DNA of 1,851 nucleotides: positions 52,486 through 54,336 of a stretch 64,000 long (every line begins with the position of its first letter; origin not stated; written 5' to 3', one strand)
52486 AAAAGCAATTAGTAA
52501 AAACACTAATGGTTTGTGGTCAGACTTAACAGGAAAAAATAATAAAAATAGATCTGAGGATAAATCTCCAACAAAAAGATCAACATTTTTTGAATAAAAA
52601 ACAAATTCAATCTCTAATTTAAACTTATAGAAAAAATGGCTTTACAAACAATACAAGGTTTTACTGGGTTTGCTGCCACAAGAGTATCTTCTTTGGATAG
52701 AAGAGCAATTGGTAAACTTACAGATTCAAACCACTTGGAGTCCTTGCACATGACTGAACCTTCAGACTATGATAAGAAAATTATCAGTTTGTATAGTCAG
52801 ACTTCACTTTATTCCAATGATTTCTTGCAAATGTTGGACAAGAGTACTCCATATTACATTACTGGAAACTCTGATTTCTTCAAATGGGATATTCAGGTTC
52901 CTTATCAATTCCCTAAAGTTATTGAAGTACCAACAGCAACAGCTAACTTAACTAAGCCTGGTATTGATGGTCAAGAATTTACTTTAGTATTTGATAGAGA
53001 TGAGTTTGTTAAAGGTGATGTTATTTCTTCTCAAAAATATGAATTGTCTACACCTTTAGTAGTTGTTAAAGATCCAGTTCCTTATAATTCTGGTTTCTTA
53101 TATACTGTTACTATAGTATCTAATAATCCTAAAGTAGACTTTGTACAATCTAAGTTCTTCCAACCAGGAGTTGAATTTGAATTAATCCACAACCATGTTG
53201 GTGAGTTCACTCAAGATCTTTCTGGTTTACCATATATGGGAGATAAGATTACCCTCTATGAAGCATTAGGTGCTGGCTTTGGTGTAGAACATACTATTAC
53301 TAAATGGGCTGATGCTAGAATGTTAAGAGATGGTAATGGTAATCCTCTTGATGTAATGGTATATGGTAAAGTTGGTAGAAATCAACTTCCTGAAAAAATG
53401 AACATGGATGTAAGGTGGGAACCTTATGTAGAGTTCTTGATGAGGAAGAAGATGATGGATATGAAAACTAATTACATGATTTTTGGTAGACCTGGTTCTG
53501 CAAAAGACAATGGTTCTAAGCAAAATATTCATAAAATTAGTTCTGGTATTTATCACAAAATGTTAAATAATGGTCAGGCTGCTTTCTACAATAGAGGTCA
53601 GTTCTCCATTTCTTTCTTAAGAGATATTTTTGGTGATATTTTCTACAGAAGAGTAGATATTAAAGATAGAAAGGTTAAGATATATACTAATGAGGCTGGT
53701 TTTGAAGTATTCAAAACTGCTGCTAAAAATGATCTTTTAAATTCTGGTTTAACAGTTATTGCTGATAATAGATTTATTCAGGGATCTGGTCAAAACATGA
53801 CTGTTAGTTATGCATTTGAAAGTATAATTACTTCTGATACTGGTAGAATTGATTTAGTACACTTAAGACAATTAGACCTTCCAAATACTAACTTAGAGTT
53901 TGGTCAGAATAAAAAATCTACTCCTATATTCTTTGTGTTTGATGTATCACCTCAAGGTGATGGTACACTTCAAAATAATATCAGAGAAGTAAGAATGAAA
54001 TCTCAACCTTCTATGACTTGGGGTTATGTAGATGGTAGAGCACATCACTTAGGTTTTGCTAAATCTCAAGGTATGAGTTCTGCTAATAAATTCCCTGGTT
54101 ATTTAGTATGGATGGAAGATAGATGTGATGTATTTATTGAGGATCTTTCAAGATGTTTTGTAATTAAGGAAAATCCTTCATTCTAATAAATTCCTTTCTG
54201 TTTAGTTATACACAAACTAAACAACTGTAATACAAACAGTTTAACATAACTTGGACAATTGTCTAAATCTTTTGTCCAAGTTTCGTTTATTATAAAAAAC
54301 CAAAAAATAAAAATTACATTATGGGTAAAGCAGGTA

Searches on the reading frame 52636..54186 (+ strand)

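Call 19: search_protein_families(library=phrogs, proteins=[window:52636-54186:+], max_evalue=0.001)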
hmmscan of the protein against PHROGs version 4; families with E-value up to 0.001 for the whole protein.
window:52636-54186:+ (516 aa): 1 family
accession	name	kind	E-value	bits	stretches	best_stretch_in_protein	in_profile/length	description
phrog_11589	-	head and packaging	6.2e-32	111.7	1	28-511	19-491/495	major head protein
